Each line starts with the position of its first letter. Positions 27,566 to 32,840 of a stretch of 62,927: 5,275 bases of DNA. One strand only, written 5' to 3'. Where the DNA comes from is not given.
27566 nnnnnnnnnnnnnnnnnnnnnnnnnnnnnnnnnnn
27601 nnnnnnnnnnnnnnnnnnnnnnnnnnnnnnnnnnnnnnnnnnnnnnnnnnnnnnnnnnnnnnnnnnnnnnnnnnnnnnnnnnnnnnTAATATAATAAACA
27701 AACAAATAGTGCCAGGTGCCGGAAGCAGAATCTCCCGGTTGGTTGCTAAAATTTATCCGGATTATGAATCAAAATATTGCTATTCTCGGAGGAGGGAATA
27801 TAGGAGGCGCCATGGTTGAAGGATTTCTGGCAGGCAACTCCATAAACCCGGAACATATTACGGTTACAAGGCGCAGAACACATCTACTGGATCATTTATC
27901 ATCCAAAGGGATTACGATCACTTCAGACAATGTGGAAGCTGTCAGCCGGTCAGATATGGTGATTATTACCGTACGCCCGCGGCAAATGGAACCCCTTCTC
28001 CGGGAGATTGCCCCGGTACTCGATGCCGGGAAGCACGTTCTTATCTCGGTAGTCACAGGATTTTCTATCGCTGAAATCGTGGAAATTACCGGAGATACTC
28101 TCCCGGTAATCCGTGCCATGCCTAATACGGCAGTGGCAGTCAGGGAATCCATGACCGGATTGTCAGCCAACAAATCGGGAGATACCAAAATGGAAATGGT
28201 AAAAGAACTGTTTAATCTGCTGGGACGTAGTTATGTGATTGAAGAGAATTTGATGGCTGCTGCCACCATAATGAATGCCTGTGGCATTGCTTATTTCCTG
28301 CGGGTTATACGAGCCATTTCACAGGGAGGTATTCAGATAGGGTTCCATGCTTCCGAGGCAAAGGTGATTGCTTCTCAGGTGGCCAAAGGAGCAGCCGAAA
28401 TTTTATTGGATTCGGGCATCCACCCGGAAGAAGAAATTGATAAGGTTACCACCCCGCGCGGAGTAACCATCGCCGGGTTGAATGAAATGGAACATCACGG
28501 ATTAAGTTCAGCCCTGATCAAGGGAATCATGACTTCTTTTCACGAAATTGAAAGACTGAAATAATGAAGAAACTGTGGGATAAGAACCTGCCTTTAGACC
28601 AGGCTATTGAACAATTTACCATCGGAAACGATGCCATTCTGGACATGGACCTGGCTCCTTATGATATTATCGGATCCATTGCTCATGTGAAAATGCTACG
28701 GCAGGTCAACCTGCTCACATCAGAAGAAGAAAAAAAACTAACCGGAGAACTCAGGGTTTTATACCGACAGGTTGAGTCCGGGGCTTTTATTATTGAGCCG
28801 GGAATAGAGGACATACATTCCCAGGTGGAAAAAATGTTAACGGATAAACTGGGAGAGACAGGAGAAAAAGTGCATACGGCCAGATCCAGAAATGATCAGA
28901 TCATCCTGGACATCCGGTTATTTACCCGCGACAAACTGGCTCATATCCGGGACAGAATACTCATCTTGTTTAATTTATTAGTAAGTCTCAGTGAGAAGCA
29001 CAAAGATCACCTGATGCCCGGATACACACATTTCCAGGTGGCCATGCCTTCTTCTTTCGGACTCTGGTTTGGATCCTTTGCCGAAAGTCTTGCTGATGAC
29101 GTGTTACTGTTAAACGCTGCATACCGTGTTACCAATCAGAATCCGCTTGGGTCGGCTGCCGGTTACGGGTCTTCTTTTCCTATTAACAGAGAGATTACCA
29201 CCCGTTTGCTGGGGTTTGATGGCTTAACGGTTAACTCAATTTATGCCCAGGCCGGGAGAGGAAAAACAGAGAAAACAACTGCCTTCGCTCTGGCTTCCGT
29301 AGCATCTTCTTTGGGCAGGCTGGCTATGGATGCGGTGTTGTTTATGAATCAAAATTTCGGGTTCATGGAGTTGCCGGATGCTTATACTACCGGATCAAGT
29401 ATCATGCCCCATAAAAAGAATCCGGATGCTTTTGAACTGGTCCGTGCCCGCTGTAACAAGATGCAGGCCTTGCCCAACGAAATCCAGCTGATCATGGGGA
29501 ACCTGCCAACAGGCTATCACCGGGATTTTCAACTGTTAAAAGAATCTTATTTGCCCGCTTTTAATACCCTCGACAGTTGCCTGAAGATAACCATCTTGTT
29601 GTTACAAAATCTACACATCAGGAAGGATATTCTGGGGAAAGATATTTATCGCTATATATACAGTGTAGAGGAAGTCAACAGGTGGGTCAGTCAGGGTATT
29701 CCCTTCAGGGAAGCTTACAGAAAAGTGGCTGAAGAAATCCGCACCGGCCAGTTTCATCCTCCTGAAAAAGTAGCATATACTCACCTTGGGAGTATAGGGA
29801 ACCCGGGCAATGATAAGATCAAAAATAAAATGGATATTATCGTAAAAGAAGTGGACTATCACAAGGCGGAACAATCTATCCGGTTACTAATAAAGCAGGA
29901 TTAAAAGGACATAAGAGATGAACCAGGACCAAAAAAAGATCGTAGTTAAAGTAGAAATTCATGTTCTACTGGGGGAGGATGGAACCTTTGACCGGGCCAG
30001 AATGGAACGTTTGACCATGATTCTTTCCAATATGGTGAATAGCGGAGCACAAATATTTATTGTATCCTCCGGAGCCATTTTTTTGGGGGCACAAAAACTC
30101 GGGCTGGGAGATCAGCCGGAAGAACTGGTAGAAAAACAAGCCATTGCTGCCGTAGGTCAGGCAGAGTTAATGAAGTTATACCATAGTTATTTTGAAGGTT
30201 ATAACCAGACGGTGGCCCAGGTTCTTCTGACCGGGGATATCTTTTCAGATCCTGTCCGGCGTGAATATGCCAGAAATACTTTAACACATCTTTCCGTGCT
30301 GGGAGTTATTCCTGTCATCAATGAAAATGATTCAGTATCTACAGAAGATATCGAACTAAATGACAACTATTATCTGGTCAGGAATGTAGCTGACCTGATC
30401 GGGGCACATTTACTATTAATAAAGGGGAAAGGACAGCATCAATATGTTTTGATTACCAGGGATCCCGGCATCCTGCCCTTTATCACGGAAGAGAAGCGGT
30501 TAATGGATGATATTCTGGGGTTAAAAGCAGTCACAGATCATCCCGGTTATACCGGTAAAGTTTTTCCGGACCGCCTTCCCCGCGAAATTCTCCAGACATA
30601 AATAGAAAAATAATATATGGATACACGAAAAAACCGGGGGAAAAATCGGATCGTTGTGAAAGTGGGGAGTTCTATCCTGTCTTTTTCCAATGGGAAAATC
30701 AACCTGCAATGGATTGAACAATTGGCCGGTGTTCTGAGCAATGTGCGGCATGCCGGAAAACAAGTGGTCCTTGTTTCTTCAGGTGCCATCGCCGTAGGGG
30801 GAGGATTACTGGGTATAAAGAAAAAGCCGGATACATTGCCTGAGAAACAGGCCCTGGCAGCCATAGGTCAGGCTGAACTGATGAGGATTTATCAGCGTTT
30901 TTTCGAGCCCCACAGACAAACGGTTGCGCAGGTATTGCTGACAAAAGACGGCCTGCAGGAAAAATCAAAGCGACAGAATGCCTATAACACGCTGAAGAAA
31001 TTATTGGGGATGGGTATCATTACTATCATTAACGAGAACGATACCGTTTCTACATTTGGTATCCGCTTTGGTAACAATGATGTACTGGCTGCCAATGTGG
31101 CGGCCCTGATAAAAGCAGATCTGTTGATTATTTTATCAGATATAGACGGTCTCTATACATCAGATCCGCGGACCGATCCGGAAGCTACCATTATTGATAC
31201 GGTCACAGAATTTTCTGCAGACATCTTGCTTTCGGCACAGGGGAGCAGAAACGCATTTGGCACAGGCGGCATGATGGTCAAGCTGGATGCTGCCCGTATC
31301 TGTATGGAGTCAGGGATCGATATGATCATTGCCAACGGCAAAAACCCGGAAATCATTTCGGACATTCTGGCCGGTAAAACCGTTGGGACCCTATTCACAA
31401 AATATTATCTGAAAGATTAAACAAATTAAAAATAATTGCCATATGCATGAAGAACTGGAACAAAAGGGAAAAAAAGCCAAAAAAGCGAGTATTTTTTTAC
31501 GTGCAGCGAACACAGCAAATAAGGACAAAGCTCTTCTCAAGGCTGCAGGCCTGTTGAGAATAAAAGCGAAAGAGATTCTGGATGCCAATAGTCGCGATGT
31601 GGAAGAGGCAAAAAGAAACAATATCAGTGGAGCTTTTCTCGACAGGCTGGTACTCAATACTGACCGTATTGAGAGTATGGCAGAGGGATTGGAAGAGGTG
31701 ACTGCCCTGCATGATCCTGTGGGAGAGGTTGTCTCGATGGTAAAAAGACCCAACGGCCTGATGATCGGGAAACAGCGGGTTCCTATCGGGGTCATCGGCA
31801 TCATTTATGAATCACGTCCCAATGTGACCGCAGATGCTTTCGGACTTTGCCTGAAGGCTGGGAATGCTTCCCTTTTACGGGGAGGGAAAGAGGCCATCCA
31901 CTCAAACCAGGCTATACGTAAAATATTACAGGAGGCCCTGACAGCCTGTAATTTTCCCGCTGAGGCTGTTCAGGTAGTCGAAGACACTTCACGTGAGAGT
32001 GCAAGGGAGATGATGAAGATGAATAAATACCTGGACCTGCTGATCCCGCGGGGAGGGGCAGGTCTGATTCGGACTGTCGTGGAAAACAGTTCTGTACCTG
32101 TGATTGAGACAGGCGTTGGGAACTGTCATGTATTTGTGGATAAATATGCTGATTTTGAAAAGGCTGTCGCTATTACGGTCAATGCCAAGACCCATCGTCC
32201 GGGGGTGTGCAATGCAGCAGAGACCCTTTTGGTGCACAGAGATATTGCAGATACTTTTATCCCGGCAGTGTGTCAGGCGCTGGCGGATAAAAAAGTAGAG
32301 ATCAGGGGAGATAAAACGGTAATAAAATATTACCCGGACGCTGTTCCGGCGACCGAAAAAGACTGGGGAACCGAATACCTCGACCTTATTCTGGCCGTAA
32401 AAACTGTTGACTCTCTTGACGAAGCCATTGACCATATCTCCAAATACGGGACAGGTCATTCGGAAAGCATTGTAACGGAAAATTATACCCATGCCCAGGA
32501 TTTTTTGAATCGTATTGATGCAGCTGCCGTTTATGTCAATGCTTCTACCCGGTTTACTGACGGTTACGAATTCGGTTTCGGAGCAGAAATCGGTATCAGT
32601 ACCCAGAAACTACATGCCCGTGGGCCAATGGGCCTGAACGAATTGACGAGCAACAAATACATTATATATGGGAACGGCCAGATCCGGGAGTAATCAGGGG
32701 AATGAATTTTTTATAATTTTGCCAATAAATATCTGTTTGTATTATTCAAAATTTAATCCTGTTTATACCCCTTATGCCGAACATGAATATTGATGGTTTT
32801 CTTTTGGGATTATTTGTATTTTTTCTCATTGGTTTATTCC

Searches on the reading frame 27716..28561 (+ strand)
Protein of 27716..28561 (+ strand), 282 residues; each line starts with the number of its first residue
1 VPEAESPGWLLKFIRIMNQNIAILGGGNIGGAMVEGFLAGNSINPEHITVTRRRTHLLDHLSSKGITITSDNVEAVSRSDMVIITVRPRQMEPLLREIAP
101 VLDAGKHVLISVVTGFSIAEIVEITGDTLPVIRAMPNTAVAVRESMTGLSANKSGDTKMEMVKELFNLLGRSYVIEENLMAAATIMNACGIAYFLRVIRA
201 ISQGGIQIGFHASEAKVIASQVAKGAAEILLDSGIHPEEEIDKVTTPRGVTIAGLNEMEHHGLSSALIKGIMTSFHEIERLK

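Call 14: search_protein_families(library=pfam, proteins=[window:27716-28561:+], max_evalue=0.00001)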
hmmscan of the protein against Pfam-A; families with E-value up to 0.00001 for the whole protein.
window:27716-28561:+ (282 aa): 2 families
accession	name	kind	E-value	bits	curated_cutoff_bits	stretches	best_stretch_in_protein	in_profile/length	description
PF14748.11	P5CR_dimer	-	1.5e-27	96.4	25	1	177-277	1-101/105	Pyrroline-5-carboxylate reductase dimerisation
PF03807.23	F420_oxidored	-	3.5e-16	60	21.6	1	21-114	2-93/94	NADP oxidoreductase coenzyme F420-dependent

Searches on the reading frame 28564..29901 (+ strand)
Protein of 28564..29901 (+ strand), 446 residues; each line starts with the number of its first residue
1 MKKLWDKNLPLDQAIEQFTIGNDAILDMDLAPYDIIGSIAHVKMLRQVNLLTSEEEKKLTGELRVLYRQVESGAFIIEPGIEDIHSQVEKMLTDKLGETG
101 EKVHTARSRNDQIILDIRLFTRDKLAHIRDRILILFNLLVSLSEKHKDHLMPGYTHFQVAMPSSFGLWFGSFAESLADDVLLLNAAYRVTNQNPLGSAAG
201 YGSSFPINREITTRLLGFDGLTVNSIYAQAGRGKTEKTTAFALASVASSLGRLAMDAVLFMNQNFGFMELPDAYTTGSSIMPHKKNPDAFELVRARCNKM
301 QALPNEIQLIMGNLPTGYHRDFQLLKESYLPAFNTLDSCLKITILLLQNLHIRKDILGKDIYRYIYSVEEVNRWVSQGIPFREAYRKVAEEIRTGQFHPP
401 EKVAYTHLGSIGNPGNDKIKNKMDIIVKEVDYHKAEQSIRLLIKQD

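Call 14: search_protein_families(library=pfam, proteins=[window:28564-29901:+], max_evalue=0.00001)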
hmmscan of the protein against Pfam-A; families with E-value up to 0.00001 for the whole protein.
window:28564-29901:+ (446 aa): 1 family
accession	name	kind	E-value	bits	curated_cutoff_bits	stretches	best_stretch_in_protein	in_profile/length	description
PF00206.25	Lyase_1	-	2.4e-51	175.5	27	1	15-299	11-309/312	Lyase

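Call 52: search_protein_families(library=ncbifam, proteins=[window:28564-29901:+], max_evalue=0.00001)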
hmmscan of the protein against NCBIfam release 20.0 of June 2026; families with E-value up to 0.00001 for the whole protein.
window:28564-29901:+ (446 aa): 16 families
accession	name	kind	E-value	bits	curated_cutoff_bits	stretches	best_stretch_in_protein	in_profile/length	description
TIGR00838.1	argH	equivalog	9.2e-99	331.5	279.5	1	13-393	12-391/455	argininosuccinate lyase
NF008964.0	PRK12308.1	equivalog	2.6e-77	260.7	657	1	14-392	12-392/624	argininosuccinate lyase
NF005000.0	PRK06389.1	equivalog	6.8e-55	186.9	388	1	16-432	17-422/434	argininosuccinate lyase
NF002563.0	PRK02186.1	subfamily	5.9e-45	153.8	625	1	40-394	447-803/890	argininosuccinate lyase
NF052535.1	CoM_syn_XcbC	exception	7.4e-36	123.9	575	1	38-302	43-303/495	2-phosphosulfolactate phosphatase XcbC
NF005218.0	PRK06705.1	equivalog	5.4e-33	114.5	883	1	40-386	47-395/502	argininosuccinate lyase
TIGR00928.1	purB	equivalog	1.9e-23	83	326.2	1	88-390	76-383/436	adenylosuccinate lyase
TIGR02426.1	protocat_pcaB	equivalog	1.7e-20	73.2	355.75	1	61-301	58-289/338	3-carboxy-cis,cis-muconate cycloisomerase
NF006500.1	PRK08937.2-4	subfamily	1.9e-17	63.2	626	1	97-296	95-295/448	adenylosuccinate lyase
NF006554.0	PRK09053.1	equivalog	6.2e-15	54.9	595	1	101-290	101-291/453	3-carboxy-cis,cis-muconate cycloisomerase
NF008909.0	PRK12273.1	subfamily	9.7e-11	41.2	510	1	101-302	135-344/474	aspartate ammonia-lyase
NF052556.1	NtrsucLyaStm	equivalog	2.4e-10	39.9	650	1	94-306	103-326/466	nitrosuccinate lyase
NF004631.0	PRK05975.1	equivalog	5.9e-10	38.6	371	1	93-293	91-288/352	3-carboxy-cis,cis-muconate cycloisomerase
NF052536.2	CoM_syn_XcbD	exception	7.6e-09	34.8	600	1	122-360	120-359/443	3-sulfopropionylcysteine synthase XcbD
NF006764.0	PRK09285.1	equivalog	2.8e-07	29.3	446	1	95-298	109-315/456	adenylosuccinate lyase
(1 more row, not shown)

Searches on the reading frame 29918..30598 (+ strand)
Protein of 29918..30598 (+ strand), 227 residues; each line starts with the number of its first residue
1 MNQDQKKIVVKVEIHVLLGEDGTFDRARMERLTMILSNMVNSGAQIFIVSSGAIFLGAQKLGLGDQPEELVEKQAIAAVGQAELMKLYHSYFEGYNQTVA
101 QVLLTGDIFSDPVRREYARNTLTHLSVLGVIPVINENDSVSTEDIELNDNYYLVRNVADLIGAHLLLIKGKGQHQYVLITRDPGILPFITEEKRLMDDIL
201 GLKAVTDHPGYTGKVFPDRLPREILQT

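Call 14: search_protein_families(library=pfam, proteins=[window:29918-30598:+], max_evalue=0.00001)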
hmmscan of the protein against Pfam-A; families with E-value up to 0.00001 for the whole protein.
window:29918-30598:+ (227 aa): 1 family
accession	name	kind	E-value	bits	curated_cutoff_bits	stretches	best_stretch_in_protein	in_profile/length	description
PF00696.33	AA_kinase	-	2.6e-16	60.5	24.9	1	8-168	3-171/234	Amino acid kinase family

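Call 52: search_protein_families(library=ncbifam, proteins=[window:29918-30598:+], max_evalue=0.00001)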
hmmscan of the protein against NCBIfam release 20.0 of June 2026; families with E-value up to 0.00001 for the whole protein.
window:29918-30598:+ (227 aa): 2 families
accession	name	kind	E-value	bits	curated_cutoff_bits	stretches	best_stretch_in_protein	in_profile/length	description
TIGR01027.1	proB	equivalog_domain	4.7e-49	167.5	186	1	6-168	1-163/363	glutamate 5-kinase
TIGR01092.1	P5CS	equivalog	3.2e-24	85.2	796.75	1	3-156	5-168/715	delta l-pyrroline-5-carboxylate synthetase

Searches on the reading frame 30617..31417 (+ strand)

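Call 14: search_protein_families(library=pfam, proteins=[window:30617-31417:+], max_evalue=0.00001)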
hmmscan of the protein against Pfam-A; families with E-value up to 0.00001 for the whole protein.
window:30617-31417:+ (267 aa): 1 family
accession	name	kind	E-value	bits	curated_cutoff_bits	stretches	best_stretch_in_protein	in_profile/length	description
PF00696.33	AA_kinase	-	2.7e-47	161.9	24.9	1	10-240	1-234/234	Amino acid kinase family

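Call 52: search_protein_families(library=ncbifam, proteins=[window:30617-31417:+], max_evalue=0.00001)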
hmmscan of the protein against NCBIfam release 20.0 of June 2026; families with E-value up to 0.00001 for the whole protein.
window:30617-31417:+ (267 aa): 25 families
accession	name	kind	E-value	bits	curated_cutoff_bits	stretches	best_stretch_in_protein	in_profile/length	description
TIGR01027.1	proB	equivalog_domain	5.4e-92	308.7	186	1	11-262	2-253/363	glutamate 5-kinase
TIGR01092.1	P5CS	equivalog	8.4e-52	176.3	796.75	1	10-262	8-275/715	delta l-pyrroline-5-carboxylate synthetase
NF040647.1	IPPK_Arch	equivalog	7.3e-17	61.5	120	1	72-259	66-258/259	isopentenyl phosphate kinase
TIGR02076.1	pyrH_arch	equivalog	1.4e-14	54.2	158.05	1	138-259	101-220/222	UMP kinase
TIGR00657.1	asp_kinases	subfamily_domain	3.4e-11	42.9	208.7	1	105-245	140-276/442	aspartate kinase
NF005155.0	PRK06635.1-4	equivalog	3.1e-10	39.6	346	1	30-210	16-208/407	aspartate kinase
TIGR02075.1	pyrH_bact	equivalog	1.4e-09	37.9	243.9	1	10-259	2-231/233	UMP kinase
NF004938.0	PRK06291.1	equivalog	3.4e-09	35.9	528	1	137-197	192-256/468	aspartate kinase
NF005153.0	PRK06635.1-1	equivalog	5.6e-09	35.5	585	1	133-210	135-209/421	aspartate kinase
NF005154.0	PRK06635.1-2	equivalog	7e-09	35.5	376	1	138-209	140-208/407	aspartate kinase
NF005158.0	PRK06635.2-2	equivalog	9e-09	34.7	717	1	127-245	125-238/401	aspartate kinase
NF006234.1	PRK08373.1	subfamily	1e-08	34.8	237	1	120-197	151-231/338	aspartate kinase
NF006459.0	PRK08841.1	equivalog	1.5e-08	34.1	535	1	32-200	20-200/395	aspartate kinase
TIGR02078.1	AspKin_pair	subfamily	3.9e-08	33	242.4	1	117-197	143-224/327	putative Pyrococcus aspartate kinase subunit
NF006959.0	PRK09436.1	equivalog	1.5e-07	29.8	726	1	127-197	182-250/819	bifunctional aspartate kinase/homoserine dehydrogenase I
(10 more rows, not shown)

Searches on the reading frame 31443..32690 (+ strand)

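Call 14: search_protein_families(library=pfam, proteins=[window:31443-32690:+], max_evalue=0.00001)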
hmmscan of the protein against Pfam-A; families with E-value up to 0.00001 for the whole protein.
window:31443-32690:+ (416 aa): 1 family
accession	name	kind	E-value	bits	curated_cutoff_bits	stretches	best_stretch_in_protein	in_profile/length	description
PF00171.27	Aldedh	-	1.1e-25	90.5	23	2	3-286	29-299/461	Aldehyde dehydrogenase family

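Call 52: search_protein_families(library=ncbifam, proteins=[window:31443-32690:+], max_evalue=0.00001)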
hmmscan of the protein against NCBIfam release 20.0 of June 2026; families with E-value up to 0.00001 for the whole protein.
window:31443-32690:+ (416 aa): 19 families
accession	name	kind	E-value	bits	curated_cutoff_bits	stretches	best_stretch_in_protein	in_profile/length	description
NF001221.0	PRK00197.1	equivalog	5.9e-188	624.8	289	1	2-416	4-418/418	glutamate-5-semialdehyde dehydrogenase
TIGR00407.1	proA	equivalog_domain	2.6e-156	520.4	317.45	1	12-405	1-398/398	glutamate-5-semialdehyde dehydrogenase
TIGR01092.1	P5CS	equivalog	7.8e-102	341.7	796.75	1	11-414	294-694/715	delta l-pyrroline-5-carboxylate synthetase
NF010378.0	PRK13805.1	equivalog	1.2e-20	73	951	1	114-273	110-270/872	bifunctional acetaldehyde-CoA/alcohol dehydrogenase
NF047625.1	AcylSulfactDhSauS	equivalog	2.5e-17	62.9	600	1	109-276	97-264/464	acylating sulfoacetaldehyde dehydrogenase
TIGR02518.1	EutH_ACDH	equivalog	6.2e-17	61.6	620.1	1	106-265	96-255/488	acetaldehyde dehydrogenase (acetylating)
NF011927.0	PRK15398.1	subfamily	1.7e-14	53.4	403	1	104-279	120-295/465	aldehyde dehydrogenase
NF052305.1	DioxValDhHalo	equivalog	1.8e-13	50.3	750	2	316-407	389-479/483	2,5-dioxovalerate dehydrogenase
NF040648.1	lactal_redase_Meth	equivalog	2.8e-13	49.7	650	1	93-280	112-298/463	lactaldehyde dehydrogenase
NF042993.1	AlphKGSA_gudD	equivalog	4e-11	42.4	770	0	3-282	42-309/481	alpha-ketoglutaric semialdehyde dehydrogenase GucD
NF050084.1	pip_6_carb_DH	equivalog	7.3e-11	41.6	730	1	102-285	106-292/475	L-piperidine-6-carboxylate dehydrogenase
TIGR03216.1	OH_muco_semi_DH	equivalog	5.9e-10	38.3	693.25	1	111-290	136-317/481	2-hydroxymuconic semialdehyde dehydrogenase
TIGR01804.1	BADH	equivalog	3.6e-09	35.6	668.6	1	6-278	38-298/467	betaine-aldehyde dehydrogenase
NF045736.1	PaDhStyDRhodo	equivalog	6.7e-08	31.5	800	0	111-284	140-313/479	phenylacetaldehyde dehydrogenase StyD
NF007497.0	PRK10090.1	equivalog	1.7e-07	30.4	500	0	115-286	143-315/480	aldehyde dehydrogenase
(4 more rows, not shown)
